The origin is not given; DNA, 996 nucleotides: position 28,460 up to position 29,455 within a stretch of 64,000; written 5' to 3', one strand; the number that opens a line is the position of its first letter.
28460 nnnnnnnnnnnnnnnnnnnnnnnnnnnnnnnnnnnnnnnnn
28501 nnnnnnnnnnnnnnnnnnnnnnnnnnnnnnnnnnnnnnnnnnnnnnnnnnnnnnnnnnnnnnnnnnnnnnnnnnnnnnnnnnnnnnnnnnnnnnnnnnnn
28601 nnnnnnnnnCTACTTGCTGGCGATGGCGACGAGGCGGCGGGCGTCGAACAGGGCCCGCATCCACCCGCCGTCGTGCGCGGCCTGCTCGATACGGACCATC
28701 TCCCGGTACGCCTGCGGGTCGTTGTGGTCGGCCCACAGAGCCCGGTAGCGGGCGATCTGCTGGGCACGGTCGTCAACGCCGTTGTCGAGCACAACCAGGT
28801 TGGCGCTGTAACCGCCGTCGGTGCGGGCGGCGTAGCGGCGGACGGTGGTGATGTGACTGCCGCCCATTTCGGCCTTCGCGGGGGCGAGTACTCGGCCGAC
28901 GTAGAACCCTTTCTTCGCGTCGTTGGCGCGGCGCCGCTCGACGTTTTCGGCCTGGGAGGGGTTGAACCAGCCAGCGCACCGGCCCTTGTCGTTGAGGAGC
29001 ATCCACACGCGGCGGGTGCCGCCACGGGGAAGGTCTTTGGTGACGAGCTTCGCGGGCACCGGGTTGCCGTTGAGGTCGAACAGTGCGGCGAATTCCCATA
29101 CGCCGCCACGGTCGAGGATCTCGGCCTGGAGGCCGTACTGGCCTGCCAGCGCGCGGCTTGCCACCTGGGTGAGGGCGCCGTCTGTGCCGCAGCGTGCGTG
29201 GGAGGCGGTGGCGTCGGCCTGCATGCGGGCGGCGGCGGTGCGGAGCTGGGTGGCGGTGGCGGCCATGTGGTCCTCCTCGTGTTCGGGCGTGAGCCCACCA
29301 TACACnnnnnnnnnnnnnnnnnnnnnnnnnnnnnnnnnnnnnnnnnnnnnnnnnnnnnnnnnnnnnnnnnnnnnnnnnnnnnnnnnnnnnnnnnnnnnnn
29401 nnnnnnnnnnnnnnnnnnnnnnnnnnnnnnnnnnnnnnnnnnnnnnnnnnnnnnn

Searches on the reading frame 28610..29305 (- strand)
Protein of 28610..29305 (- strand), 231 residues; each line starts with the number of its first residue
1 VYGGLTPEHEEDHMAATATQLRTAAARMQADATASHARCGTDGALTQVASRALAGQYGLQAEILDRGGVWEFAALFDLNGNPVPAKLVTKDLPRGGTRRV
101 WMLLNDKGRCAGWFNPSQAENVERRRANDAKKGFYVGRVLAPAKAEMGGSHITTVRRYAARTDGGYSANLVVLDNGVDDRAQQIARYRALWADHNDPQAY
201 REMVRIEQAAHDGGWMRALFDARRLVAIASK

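Call 77: search_protein_families(library=phrogs, proteins=[window:28610-29305:-], max_evalue=0.001)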
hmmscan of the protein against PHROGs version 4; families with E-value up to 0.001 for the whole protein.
window:28610-29305:- (231 aa): 1 family
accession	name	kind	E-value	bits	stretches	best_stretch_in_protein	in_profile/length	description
phrog_5855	-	unknown function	1.7e-60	205.1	1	11-180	53-219/220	-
